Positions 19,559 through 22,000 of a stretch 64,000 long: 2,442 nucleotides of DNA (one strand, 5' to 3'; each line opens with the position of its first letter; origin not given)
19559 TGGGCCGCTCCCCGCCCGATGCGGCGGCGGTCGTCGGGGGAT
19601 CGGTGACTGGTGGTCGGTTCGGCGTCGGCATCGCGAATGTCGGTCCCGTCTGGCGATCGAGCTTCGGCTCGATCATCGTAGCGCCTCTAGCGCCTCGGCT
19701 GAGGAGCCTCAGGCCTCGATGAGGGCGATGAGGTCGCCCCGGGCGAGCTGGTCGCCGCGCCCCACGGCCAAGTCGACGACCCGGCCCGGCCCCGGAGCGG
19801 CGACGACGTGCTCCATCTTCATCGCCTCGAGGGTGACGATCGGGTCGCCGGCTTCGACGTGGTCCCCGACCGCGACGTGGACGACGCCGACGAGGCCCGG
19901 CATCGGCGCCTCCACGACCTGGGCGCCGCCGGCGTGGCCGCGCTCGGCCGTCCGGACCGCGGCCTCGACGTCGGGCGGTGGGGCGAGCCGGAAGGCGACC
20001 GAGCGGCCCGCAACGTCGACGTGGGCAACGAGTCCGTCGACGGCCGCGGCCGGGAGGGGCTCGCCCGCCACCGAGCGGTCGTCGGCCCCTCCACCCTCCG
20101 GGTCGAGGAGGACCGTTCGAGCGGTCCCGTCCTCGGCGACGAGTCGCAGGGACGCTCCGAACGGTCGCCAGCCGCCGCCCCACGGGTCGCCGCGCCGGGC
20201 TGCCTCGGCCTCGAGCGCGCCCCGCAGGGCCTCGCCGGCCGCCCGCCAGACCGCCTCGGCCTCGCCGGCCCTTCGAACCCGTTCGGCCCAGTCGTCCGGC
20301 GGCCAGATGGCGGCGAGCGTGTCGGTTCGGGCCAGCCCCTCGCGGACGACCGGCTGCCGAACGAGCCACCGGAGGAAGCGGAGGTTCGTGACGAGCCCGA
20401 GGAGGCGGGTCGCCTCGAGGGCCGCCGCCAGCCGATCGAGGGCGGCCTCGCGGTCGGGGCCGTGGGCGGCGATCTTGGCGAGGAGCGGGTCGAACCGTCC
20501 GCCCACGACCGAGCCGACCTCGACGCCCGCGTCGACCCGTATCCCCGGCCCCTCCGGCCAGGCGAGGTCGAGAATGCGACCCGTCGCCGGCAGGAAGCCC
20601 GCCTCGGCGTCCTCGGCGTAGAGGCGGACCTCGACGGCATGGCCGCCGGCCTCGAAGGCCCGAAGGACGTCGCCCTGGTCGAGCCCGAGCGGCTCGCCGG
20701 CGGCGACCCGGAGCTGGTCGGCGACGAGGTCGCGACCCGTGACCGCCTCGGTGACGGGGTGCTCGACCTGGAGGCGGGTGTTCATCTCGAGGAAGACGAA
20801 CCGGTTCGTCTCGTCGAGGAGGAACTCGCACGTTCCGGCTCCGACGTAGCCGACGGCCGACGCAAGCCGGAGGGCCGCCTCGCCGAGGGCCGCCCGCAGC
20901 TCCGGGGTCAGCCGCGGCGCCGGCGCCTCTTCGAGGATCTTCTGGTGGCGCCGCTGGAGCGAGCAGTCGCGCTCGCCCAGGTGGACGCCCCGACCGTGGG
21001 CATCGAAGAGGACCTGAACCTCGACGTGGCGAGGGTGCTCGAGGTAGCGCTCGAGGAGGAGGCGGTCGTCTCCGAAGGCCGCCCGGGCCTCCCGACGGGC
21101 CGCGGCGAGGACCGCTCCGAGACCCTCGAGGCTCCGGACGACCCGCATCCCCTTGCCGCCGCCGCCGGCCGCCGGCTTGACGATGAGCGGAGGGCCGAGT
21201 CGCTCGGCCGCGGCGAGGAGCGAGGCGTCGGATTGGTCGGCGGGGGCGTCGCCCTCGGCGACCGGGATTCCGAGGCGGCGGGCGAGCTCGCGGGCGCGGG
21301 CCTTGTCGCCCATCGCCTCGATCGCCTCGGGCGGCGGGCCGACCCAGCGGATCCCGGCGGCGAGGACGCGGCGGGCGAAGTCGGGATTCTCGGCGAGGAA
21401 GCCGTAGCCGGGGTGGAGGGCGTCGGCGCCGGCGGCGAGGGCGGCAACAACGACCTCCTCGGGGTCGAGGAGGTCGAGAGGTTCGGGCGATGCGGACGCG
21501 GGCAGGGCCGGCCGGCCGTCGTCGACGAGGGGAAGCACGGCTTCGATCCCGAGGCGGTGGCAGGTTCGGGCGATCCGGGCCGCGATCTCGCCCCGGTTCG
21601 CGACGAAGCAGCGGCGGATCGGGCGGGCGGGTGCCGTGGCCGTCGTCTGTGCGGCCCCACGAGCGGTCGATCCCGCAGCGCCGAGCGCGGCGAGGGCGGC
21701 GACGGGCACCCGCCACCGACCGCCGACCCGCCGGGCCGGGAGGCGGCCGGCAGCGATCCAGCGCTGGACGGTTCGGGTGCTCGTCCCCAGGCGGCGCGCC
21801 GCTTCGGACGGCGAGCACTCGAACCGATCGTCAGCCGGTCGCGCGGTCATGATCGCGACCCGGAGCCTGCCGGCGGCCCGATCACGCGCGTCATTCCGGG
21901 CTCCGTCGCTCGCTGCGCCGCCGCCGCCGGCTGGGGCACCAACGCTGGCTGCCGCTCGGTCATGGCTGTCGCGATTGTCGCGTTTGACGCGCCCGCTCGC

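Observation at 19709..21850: Biotin-carboxylase subunit of the leucine-catabolic methylcrotonyl-CoA carboxylase carries an in-frame N-terminal MerR/excisionase-type HTH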

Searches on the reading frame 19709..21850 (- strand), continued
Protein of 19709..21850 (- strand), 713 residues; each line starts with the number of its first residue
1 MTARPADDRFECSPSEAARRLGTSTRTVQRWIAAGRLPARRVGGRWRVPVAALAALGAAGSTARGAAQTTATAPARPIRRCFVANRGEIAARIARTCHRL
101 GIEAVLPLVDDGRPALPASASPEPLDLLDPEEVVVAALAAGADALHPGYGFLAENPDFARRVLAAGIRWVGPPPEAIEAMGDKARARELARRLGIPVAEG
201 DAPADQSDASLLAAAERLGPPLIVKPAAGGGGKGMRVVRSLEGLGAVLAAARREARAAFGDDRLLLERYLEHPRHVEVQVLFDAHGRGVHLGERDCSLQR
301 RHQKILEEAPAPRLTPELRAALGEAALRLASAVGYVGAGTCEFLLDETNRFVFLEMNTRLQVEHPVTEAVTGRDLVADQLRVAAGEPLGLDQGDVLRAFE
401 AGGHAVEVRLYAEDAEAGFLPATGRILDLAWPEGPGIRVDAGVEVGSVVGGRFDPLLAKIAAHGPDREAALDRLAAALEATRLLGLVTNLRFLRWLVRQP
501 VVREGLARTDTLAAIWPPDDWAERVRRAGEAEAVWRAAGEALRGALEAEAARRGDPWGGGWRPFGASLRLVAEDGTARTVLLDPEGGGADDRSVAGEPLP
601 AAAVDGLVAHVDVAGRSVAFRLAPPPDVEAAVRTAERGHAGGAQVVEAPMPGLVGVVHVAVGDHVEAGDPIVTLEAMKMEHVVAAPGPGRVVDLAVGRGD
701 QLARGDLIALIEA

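Call 51: search_solved_structures(query=window:19709-21619:-, max_evalue=1e-60)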
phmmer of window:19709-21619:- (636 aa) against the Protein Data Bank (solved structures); distinct sequences matched with E-value up to 1e-60: 64 (the best 60 are shown).
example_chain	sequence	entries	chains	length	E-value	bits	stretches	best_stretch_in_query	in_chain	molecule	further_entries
9yx0_D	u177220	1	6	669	6.8e-133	447.7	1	5-634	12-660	biotin carboxylase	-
3u9s_A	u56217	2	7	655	4.7e-132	444.9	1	1-629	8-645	Methylcrotonyl-CoA carboxylase, alpha-subunit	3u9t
9tps_G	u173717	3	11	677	1.1e-128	433.8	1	3-435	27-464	Biotin carboxylase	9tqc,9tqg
8j4z_E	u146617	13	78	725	2.1e-126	426.3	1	2-435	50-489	Methylcrotonoyl-CoA carboxylase subunit alpha, mitochondrial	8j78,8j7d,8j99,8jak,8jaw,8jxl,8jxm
8hz5_A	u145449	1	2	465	3.2e-116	392.7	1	1-438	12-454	Biotin carboxylase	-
8rth_A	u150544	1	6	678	8.5e-116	391.2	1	2-430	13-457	3-methylcrotonyl-CoA carboxylase, putative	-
3n6r_A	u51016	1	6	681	3.9e-115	389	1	3-632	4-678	Propionyl-CoA carboxylase, alpha subunit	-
5mlk_A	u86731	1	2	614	7.6e-114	384.8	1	2-450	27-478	Acetyl-COA carboxylase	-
30hu_A3a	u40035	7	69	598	1.4e-113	383.9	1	2-445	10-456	Biotin-dependent acyl-coenzyme A carboxylase alpha3 subunit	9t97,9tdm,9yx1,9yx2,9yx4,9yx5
8hz4_A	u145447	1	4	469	3.3e-113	382.7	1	2-432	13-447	Biotin carboxylase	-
6ybp_G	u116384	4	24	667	1.8e-112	380.3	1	4-628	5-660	Propionyl-CoA carboxylase alpha subunit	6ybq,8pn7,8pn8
9wkr_A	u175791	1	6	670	5.3e-112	378.7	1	3-441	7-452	Propionyl-CoA carboxylase alpha chain, mitochondrial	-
7ybu_A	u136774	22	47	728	7.5e-112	378.2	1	3-441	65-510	Propionyl-CoA carboxylase alpha chain, mitochondrial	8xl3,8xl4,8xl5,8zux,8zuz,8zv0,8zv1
8f41_I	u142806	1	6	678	1.2e-111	377.5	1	2-432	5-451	3-methylcrotonyl-CoA carboxylase, alpha-subunit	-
8f3d_H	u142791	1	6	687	1.2e-111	377.5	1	2-432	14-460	3-methylcrotonyl-CoA carboxylase alpha-subunit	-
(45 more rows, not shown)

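Call 53: predict_structure(alignment_id=A3)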
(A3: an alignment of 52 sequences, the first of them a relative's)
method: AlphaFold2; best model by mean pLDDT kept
length: 713 residues; sequences in the alignment: 52
mean_pLDDT: 89.3   pTM: 0.78
mean pLDDT of the five models: 89.3, 88.2, 87.0, 86.9, 86.9
residues with pLDDT >= 90: 538; 70-90: 104; 50-70: 43; < 50: 28
segments of 3 or more residues with pLDDT < 50: 1-6, 60-72, 117-119
pLDDT, mean of each block of 10 residues (from residue 1): 50 92 92 92 91 70 43 77 91 94 91 58 84 96 90 90 97 93 94 96 92 97 92 88 96 91 95 96 95 95 92 96 98 94 96 87 85 95 95 96 97 93 95 97 90 86 98 98 98 98 97 96 95 95 91 76 67 93 68 70 96 98 82 60 87 95 96 91 95 95 94 91
secondary structure, 60 per line:
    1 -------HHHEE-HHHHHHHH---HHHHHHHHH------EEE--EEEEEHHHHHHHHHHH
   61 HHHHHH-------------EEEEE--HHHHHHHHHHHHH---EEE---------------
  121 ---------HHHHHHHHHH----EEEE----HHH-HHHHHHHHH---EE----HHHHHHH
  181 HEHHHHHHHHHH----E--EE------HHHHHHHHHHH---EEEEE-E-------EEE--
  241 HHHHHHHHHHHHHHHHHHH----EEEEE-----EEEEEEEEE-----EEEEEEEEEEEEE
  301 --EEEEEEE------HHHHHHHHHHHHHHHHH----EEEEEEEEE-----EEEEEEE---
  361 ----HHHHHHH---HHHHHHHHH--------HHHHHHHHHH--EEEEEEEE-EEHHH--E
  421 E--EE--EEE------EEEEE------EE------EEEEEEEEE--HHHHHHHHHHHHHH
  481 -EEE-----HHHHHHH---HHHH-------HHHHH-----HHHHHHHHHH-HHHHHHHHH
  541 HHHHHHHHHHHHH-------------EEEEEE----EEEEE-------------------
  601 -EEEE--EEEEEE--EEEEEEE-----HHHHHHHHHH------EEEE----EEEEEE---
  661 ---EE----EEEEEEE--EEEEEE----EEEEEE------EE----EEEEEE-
elements in order (helices of 4 or more, strands of 3 or more residues): H14-21 H25-33 E40-42 E45-49 H50-66 E80-84 H87-99 E103-105 H130-139 E144-147 H156-164 H174-181 H183-192 H208-218 E222-226 E236-238 H241-259 E264-268 E274-282 E288-300 E303-309 H316-332 E337-345 E351-357 H365-371 H375-383 H392-401 E404-411 E428-430 E437-441 E456-464 H467-480 E482-484 H490-496 H500-503 H511-515 H521-530 H532-553 E567-572 E577-581 E602-605 E608-613 E616-622 H628-637 E644-647 E652-657 E670-676 E679-684 E689-694 E707-712

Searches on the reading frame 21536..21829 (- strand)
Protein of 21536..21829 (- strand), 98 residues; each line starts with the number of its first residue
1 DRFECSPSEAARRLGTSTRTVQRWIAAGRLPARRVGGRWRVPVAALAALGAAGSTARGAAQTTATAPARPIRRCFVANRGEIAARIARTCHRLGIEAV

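Call 16: find_related_loci(query=A1, collection=genome_contigs, flank=8000)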
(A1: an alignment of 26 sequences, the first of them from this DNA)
Query A1 (98 aa) in genome_contigs; peptide patterns used: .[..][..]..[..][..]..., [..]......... (x = any residue, [..] = any of these).
600 stretches matched a pattern (row limit reached: there are more); 312 encode a relative of the query (tblastn E <= 1e-3); the best 80 are kept; 80 distinct loci.
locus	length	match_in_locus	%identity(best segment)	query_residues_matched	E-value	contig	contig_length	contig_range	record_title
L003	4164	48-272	43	26-98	3e-9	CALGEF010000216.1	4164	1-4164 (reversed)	MAG TPA_asm: uncultured Acidobacteria bacterium isolate ERR2206763_bin.56_CONCOCT_v1.1_MAG genome assembly, contig: ERZ8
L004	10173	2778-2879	65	65-98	8e-9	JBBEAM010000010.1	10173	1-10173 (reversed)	MAG: Rhodovibrionaceae bacterium isolate LejiaE_66_151 Lejia_E_431_length_10173_cov_97, whole genome shotgun sequence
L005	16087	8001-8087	69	70-98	1e-8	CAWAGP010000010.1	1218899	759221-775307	MAG: uncultured Chloroflexia bacterium isolate MFD02416.bin.2.55 genome assembly, contig: contig_8227, whole genome shot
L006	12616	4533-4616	71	71-98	1e-7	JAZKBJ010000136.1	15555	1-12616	MAG: Pseudomonadota bacterium isolate ADI_H3L2_1_122_18_3-bin076 ADIH3L21_B076_0_000000000136, whole genome shotgun sequ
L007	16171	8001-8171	49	52-98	2e-7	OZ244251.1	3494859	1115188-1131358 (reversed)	MAG: Dehalococcoidia bacterium isolate 336a6304-0e06-48bf-99bc-adea3de86b35 genome assembly, chromosome: 1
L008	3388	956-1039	68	71-98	2e-7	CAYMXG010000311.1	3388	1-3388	MAG TPA_asm: uncultured Enterobacteriaceae bacterium isolate SRP178908_co2_123 genome assembly, contig: NODE_25417_lengt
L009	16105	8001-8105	60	64-98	2e-7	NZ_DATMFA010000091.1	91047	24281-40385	MAG: Paracoccus sp. (in: a-proteobacteria) isolate SMAG_U13450 k141_318778, whole genome shotgun sequence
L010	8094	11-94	75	71-98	3e-7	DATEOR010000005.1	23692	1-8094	MAG TPA_asm: Gaiellaceae bacterium isolate SMAG_U9000 k141_1289926, whole genome shotgun sequence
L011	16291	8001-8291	30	3-98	4e-7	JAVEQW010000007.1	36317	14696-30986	MAG: Candidatus Izemoplasmatales bacterium isolate BF_dRep_38 NODE_3315_length_36317_cov_22.159713_Biofilm4, whole genom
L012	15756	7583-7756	36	41-98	3e-7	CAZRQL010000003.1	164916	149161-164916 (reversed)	MAG TPA_asm: uncultured Roseobacteraceae bacterium isolate SRP290908_co2_156 genome assembly, contig: NODE_67_length_164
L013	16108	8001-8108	50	63-98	4e-7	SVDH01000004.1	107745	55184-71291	MAG: Lachnospiraceae bacterium isolate SIG275 NODE_227_length_107745_cov_5.260365, whole genome shotgun sequence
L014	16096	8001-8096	53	67-98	4e-7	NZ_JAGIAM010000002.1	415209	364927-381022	MAG: Sphingomonas sp. isolate BIN22 scaffold2_cov0, whole genome shotgun sequence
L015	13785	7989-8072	64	71-98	4e-7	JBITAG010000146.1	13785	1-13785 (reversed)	MAG: Phycisphaerales bacterium JB059 k141_255899, whole genome shotgun sequence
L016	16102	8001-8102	53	65-98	4e-7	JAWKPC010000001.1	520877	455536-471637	MAG: Thermomicrobiales bacterium isolate ABC1.20 ABC1.20.fa-1, whole genome shotgun sequence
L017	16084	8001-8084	57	71-98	4e-7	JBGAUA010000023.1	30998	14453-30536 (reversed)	MAG: Anaerolineae bacterium isolate MAG_MBR_AS.19 MBRAS-19_NODE_23_length_30998_cov_4.363636, whole genome shotgun seque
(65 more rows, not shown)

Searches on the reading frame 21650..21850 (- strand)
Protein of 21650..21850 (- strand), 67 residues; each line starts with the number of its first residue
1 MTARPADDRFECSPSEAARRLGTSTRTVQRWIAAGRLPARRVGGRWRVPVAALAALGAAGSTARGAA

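Call 3: search_protein_families(library=pfam, proteins=[window:21650-21850:-], max_evalue=0.01)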
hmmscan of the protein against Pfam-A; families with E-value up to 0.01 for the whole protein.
window:21650-21850:- (67 aa): 9 families
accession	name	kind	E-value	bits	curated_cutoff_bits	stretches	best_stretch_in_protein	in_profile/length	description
PF12728.13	HTH_17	-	1.2e-14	54.8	27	1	13-55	3-45/51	Helix-turn-helix domain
PF00376.29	MerR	-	2.2e-07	31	28.2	1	13-47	1-36/38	MerR family regulatory protein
PF13384.12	HTH_23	-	2.7e-05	24.3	24.6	1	13-34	19-40/50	Homeodomain-like domain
PF13551.12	HTH_29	-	6.2e-05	23.4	28.1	1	12-34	12-35/64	Winged helix-turn helix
PF13411.12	MerR_1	-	0.00028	21.4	21.6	1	13-47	2-36/69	MerR HTH family regulatory protein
PF08281.18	Sigma70_r4_2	-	0.00031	20.8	25.7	1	10-36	25-51/54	Sigma-70, region 4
PF20432.4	Xre-like-HTH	-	0.00068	20.3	25.8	1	4-37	16-48/63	Antitoxin Xre-like helix-turn-helix domain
PF13542.12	HTH_Tnp_ISL3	-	0.0016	18.3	27.4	1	15-33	30-48/51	Helix-turn-helix domain of transposase family ISL3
PF13518.12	HTH_28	-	0.0033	17.9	25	1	15-33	16-34/52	Helix-turn-helix domain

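Call 52: search_protein_representatives(protein=window:21686-21850:-)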
Query: 55 residues. Proteins with E-value up to 0.001 (for the whole library): 1445; up to 1e-10: 63; up to 1e-30: 0. The best 150 are listed.
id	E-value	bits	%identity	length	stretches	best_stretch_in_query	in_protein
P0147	9.4e-26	104.0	51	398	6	13-49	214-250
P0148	6.5e-22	92.0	42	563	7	14-54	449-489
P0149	4.4e-19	83.2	45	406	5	14-54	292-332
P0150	2.1e-17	77.9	41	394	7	15-47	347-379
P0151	3.8e-17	77.1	49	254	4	14-53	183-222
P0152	1.7e-16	75.1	41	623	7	13-47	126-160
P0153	2.4e-15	71.5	44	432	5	12-51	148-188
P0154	3.7e-15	70.9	34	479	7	13-49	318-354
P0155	1.0e-14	69.6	37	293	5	13-52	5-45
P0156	1.1e-14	69.4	39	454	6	15-55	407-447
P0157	3.9e-14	67.8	40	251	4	13-53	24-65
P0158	3.9e-14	67.7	38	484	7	13-48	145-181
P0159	4.7e-14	67.5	38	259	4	14-48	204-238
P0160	6.1e-14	67.2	82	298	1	11-54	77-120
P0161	1.0e-13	66.5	78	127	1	9-53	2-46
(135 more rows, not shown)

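Call 69: search_solved_structures(query=window:21686-21850:-, max_evalue=10, show_alignments=5)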
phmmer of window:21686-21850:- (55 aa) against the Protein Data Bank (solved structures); distinct sequences matched with E-value up to 10: 6.
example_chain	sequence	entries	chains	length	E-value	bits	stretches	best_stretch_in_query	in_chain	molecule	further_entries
4j2n_A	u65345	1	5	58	0.00049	23.8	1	14-46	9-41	Gp37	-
6ama_A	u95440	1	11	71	0.0017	22.1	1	1-49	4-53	Putative DNA-binding protein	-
6amk_A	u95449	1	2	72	0.0099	19.7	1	1-49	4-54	Putative DNA-binding protein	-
5i41_B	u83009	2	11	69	0.021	18.7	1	17-41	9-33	Chromosome-anchoring protein RacA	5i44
7lw0_A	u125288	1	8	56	0.74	13.9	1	13-47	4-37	Terminase small subunit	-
1j9i_A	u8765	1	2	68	1.2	13.3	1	13-46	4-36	TERMINASE SMALL SUBUNIT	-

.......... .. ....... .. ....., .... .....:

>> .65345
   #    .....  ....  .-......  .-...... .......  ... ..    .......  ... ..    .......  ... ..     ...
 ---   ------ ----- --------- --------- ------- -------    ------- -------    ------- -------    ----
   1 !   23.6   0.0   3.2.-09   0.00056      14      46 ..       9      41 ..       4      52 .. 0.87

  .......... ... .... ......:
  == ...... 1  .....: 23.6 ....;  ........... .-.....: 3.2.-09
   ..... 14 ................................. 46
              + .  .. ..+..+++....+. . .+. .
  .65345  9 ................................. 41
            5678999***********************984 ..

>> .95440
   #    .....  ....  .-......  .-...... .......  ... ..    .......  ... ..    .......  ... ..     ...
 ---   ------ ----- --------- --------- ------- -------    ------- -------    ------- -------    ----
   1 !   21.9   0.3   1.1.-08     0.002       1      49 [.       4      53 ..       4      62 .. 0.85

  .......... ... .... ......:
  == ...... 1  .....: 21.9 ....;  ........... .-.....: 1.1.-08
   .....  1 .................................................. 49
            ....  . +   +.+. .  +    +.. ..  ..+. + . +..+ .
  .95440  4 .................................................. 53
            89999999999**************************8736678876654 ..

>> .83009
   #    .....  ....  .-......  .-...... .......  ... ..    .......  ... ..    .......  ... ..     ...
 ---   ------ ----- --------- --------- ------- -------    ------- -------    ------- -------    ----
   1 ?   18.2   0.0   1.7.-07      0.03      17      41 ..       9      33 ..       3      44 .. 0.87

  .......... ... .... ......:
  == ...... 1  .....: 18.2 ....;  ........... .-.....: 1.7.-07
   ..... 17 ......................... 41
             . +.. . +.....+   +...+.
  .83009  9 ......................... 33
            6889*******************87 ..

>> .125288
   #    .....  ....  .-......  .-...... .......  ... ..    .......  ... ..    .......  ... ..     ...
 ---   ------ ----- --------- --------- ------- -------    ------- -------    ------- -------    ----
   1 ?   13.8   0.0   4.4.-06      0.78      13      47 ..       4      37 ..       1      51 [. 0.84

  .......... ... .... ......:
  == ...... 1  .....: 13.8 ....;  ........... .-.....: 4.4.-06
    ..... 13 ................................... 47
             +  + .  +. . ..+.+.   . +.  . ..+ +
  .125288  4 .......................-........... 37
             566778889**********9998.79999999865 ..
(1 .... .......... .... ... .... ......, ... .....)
